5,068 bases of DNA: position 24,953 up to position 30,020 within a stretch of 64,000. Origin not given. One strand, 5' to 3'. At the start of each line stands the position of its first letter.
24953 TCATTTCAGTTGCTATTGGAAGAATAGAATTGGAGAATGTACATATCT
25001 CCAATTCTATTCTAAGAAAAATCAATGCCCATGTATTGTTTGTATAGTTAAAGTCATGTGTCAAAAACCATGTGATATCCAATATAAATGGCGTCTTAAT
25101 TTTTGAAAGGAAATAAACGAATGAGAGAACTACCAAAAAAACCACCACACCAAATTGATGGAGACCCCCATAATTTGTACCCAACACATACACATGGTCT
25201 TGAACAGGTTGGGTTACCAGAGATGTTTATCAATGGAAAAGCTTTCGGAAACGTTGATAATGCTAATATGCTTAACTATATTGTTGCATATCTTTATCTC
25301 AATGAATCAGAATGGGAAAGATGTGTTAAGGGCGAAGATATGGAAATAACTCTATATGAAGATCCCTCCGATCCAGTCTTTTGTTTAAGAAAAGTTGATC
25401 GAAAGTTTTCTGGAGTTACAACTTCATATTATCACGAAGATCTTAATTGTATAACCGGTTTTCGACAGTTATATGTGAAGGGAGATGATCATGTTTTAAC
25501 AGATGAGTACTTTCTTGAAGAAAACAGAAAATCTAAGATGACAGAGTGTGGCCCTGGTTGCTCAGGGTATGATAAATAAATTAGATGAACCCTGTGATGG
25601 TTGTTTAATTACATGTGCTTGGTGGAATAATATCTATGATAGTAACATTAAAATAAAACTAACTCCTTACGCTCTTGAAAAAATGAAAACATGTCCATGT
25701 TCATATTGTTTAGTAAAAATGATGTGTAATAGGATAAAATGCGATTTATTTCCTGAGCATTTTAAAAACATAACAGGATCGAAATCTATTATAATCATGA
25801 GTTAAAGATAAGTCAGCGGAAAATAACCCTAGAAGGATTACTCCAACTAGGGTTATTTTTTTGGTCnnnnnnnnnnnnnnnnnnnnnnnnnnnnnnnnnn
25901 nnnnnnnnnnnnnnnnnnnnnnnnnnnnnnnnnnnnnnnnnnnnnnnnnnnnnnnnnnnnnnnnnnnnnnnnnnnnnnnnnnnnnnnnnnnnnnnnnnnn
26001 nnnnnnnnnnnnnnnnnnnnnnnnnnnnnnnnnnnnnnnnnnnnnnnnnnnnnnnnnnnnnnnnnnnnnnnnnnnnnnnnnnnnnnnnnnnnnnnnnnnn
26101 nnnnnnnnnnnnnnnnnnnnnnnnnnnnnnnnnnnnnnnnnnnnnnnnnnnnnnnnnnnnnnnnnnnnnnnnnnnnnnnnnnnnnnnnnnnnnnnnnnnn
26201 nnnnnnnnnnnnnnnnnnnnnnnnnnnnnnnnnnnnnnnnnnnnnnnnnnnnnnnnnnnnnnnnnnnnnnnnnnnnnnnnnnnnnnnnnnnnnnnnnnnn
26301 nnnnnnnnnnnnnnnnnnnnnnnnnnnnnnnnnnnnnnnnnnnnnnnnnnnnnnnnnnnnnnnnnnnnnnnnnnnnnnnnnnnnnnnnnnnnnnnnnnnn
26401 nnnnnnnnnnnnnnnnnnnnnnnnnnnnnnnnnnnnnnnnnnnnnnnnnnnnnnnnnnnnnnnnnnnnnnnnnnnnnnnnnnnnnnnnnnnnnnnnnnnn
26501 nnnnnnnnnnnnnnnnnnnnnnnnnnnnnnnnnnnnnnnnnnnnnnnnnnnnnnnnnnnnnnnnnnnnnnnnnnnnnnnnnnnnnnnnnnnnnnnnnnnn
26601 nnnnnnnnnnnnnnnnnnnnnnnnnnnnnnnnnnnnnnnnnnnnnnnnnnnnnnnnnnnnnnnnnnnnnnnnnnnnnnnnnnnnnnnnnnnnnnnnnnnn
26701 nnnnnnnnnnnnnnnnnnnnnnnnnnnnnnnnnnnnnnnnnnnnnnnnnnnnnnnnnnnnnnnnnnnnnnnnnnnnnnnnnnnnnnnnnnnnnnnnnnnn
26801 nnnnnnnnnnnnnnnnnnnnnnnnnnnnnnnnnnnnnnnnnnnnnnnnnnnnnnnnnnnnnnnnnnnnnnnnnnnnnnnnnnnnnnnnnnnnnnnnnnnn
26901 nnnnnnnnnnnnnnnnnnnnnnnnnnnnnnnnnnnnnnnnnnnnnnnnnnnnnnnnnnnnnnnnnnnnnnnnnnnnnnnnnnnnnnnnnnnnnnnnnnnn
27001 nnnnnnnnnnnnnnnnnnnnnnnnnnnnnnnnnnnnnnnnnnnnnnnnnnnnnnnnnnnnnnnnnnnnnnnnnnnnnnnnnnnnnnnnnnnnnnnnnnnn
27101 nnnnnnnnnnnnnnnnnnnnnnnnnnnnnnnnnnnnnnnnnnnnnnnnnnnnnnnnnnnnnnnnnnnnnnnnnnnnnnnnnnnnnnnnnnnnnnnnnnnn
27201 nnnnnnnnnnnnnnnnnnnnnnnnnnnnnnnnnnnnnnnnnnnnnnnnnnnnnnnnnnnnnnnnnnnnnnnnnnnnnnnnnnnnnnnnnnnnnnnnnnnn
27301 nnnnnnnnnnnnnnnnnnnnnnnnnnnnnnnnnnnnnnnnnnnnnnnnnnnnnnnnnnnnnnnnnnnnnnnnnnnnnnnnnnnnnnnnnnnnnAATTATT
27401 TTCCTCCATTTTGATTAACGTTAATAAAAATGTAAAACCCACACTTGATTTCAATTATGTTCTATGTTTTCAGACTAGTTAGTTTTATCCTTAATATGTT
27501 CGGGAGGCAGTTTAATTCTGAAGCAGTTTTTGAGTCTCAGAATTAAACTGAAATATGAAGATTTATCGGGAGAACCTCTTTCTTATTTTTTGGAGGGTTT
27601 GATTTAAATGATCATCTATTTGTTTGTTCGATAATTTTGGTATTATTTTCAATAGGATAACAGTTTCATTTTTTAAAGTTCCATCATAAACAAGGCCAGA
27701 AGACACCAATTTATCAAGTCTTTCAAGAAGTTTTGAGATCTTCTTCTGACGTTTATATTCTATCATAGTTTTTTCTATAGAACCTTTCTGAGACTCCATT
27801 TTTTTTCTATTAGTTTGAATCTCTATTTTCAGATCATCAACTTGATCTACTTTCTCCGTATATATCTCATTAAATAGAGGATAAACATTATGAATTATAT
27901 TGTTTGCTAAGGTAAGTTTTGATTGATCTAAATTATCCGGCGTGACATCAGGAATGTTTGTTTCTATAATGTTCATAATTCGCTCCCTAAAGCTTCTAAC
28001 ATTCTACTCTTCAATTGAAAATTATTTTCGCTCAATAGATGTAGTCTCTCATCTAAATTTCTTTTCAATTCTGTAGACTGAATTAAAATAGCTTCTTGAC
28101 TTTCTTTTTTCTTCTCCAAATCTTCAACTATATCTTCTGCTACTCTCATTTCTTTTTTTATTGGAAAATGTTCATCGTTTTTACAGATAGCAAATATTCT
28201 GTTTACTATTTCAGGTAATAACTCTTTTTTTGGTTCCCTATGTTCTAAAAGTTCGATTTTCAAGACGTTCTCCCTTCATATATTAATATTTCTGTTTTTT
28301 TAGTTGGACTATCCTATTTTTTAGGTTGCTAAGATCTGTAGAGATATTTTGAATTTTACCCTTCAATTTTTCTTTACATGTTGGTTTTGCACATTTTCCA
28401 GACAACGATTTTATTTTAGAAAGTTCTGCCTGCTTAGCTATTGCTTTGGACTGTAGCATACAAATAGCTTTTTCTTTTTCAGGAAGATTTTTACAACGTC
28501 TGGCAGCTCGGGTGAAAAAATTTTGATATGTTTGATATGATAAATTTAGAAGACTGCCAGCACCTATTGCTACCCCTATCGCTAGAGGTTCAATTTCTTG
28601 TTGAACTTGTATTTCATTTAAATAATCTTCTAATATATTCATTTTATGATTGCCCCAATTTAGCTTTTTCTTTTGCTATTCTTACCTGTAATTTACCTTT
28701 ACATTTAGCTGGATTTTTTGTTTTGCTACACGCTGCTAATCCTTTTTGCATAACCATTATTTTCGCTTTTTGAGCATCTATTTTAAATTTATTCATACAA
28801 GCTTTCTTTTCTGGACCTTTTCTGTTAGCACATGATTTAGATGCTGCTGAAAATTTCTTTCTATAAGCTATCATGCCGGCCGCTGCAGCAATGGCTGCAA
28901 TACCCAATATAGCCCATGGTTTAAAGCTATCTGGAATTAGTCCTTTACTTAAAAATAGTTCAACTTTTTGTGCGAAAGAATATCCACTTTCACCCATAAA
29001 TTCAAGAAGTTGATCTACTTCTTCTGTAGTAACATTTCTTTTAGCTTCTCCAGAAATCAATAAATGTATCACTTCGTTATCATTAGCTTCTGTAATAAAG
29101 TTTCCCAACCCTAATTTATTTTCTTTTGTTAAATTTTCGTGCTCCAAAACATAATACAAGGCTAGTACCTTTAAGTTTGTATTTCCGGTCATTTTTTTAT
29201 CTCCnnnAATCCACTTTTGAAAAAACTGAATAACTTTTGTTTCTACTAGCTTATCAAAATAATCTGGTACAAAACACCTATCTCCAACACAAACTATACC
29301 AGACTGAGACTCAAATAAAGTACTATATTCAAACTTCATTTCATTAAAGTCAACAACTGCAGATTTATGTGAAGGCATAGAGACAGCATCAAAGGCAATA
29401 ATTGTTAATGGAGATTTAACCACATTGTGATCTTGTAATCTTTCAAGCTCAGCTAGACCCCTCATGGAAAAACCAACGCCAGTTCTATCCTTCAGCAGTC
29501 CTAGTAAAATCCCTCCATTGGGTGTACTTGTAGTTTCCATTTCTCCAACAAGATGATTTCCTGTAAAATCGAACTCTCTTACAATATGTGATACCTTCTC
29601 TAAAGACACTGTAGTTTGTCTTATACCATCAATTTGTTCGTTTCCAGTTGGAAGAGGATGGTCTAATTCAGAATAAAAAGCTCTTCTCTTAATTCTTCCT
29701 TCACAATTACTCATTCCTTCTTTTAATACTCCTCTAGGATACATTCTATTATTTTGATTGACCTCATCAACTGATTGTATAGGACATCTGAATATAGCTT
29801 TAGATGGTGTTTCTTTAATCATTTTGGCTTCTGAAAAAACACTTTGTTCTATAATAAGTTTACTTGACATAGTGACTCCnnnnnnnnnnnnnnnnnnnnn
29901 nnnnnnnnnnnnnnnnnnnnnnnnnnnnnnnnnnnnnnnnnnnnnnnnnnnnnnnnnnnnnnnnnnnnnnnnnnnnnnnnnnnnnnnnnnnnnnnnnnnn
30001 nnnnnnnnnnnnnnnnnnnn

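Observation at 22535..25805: Tandemly duplicated module: 220-230 aa Cys-containing protein followed by a string of double-CxxC mini-proteins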

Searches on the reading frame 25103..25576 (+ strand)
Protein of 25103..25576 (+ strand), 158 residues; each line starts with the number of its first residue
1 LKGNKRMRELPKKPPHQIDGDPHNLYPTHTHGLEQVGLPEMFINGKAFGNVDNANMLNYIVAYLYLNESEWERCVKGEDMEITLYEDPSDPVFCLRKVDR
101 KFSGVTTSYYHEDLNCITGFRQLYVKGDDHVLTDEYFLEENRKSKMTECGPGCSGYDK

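Call 5: search_protein_families(library=pfam, proteins=[window:25103-25576:+], max_evalue=1)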
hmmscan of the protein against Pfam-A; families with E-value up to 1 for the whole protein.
window:25103-25576:+ (158 aa): 2 families
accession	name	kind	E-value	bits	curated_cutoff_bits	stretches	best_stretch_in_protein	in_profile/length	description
PF14080.11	DUF4261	-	0.011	16.2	27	1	30-70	2-42/77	Domain of unknown function (DUF4261)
PF22789.1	DUF4026_C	-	0.069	14.1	27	1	25-90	13-76/114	Protein of unknown function (DUF4026) C-terminal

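Call 6: search_protein_families(library=phrogs, proteins=[window:25103-25576:+], max_evalue=1)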
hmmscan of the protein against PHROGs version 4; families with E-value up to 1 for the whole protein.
window:25103-25576:+ (158 aa): 2 families
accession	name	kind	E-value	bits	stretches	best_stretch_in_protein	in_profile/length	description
phrog_34971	-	unknown function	0.027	14.1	1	95-139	263-307/490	-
phrog_24265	-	unknown function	0.14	13.3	1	23-86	21-86/98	-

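Call 89: search_protein_families(library=ncbifam, proteins=[window:25121-25576:+], max_evalue=1)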
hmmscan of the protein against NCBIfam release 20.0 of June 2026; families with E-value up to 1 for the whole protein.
window:25121-25576:+ (152 aa): 0 families

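Call 90: search_protein_families(library=padloc, proteins=[window:25121-25576:+], max_evalue=1)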
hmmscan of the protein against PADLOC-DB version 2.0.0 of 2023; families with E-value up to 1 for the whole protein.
window:25121-25576:+ (152 aa): 0 families

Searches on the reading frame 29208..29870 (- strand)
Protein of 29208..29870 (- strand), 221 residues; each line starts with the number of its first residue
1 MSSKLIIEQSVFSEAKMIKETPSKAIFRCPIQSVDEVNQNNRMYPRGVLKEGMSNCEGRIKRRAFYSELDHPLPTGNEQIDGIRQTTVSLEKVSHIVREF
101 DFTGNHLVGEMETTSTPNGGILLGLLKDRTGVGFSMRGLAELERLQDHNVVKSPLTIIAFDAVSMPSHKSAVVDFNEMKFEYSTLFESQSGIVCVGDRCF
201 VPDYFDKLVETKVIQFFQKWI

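Call 82: search_protein_families(library=pfam, proteins=[window:29208-29870:-], max_evalue=0.01)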
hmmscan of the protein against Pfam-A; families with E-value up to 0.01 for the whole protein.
window:29208-29870:- (221 aa): 1 family
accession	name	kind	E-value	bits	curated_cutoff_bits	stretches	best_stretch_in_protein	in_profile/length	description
PF03420.18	Peptidase_S77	-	7.8e-06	25.9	27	1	34-177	53-192/198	Prohead core protein serine protease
